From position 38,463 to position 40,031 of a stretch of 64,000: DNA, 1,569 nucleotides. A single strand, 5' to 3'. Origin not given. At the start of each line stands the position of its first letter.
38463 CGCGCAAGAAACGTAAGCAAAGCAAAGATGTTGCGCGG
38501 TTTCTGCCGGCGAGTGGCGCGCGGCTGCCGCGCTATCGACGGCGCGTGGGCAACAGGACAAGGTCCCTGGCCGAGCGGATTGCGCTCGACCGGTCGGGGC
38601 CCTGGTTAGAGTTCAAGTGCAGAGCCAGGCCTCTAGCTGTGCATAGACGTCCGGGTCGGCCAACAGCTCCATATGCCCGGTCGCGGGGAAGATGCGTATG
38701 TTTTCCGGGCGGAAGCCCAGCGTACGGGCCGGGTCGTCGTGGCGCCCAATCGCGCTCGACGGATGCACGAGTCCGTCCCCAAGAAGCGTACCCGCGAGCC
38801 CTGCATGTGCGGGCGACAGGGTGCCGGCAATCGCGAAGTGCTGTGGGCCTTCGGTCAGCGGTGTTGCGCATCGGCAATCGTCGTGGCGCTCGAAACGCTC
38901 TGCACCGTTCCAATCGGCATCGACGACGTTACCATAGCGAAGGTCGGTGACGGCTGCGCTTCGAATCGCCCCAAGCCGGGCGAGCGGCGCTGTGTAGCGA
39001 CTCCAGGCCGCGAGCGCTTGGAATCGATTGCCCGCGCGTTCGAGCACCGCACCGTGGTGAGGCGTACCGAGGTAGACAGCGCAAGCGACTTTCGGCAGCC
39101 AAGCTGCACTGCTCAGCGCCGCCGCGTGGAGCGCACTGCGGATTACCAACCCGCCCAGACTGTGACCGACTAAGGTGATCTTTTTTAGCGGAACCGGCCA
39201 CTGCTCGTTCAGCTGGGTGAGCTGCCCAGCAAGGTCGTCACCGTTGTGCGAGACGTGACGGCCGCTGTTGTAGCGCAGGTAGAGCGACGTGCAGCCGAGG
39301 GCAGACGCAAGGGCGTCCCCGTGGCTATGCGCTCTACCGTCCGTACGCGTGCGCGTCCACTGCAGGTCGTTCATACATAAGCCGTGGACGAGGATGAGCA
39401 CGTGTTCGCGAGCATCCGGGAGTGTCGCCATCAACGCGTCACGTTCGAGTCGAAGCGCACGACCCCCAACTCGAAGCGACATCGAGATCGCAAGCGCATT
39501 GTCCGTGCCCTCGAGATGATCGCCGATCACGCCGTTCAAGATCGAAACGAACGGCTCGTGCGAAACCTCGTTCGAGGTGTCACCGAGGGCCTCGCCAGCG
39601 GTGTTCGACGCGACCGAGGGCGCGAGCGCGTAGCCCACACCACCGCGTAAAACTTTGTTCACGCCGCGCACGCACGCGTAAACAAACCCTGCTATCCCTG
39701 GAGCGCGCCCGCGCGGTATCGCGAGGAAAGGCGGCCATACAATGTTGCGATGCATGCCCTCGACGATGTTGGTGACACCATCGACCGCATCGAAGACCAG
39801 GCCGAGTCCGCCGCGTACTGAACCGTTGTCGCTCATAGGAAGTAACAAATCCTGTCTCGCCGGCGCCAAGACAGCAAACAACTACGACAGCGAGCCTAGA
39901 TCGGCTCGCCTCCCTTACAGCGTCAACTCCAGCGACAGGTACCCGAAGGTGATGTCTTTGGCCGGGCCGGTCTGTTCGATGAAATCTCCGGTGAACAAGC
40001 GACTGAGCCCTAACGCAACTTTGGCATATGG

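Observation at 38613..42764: Sigma-54-promoted outer-membrane operon: LolA-like protein, UspA, alginate-export-family porin (and possibly an alpha/beta lipase)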

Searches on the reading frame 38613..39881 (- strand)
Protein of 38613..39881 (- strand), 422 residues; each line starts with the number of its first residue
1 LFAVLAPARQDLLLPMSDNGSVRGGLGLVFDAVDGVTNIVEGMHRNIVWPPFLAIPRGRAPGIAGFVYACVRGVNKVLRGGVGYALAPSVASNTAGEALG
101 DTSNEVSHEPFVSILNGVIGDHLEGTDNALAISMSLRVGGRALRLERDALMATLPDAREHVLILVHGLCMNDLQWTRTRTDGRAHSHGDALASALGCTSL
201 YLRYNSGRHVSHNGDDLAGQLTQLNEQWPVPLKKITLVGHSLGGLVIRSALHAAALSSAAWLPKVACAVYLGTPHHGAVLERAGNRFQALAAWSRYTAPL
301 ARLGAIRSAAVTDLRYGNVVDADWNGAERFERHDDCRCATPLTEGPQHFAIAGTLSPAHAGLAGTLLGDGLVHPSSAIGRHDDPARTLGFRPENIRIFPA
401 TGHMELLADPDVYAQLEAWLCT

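Call 3: search_protein_families(library=pfam, proteins=[window:38613-39881:-], max_evalue=0.01)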
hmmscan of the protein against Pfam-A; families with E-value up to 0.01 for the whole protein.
window:38613-39881:- (422 aa): 7 families
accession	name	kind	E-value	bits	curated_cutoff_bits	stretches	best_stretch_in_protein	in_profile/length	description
PF05057.20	DUF676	-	3.3e-09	37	20.3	1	158-284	4-134/217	Putative serine esterase (DUF676)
PF07819.20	PGAP1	-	6.1e-08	33.1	24.3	1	198-329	45-189/233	PGAP1-like alpha/beta domain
PF12697.13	Abhydrolase_6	-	6.5e-07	30.7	26.3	1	162-415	1-216/217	Alpha/beta hydrolase family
PF24096.1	DUF7379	-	0.00012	22.5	33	1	211-285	51-122/191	Domain of unknown function (DUF7379)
PF00561.26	Abhydrolase_1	-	0.0016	18.6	25.8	1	216-302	54-133/245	alpha/beta hydrolase fold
PF02450.21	LCAT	-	0.0029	17.3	21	1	232-279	120-166/392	Lecithin:cholesterol acyltransferase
PF01083.28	Cutinase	-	0.0087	16.4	25.9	0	215-283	63-126/173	Cutinase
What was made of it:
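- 38613..39836 (-): DUF676/PGAP1-like alpha/beta hydrolase (GHSLGG), no signal peptide; doubtful member of the unit. Pfam (call 3).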

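Call 18: search_protein_families(library=ncbifam, proteins=[window:38613-39881:-], max_evalue=0.001)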
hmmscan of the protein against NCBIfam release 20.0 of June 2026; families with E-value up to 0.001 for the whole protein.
window:38613-39881:- (422 aa): 0 families

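Call 108: search_solved_structures(query=window:38613-39836:-, max_evalue=0.01)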
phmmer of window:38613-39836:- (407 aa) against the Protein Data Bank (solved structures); distinct sequences matched with E-value up to 0.01: 0.
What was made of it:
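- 38613..39836 (-): No PDB sequence match (call 108).
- Tried and rejected: The hydrolase has no PDB sequence match (call 108).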
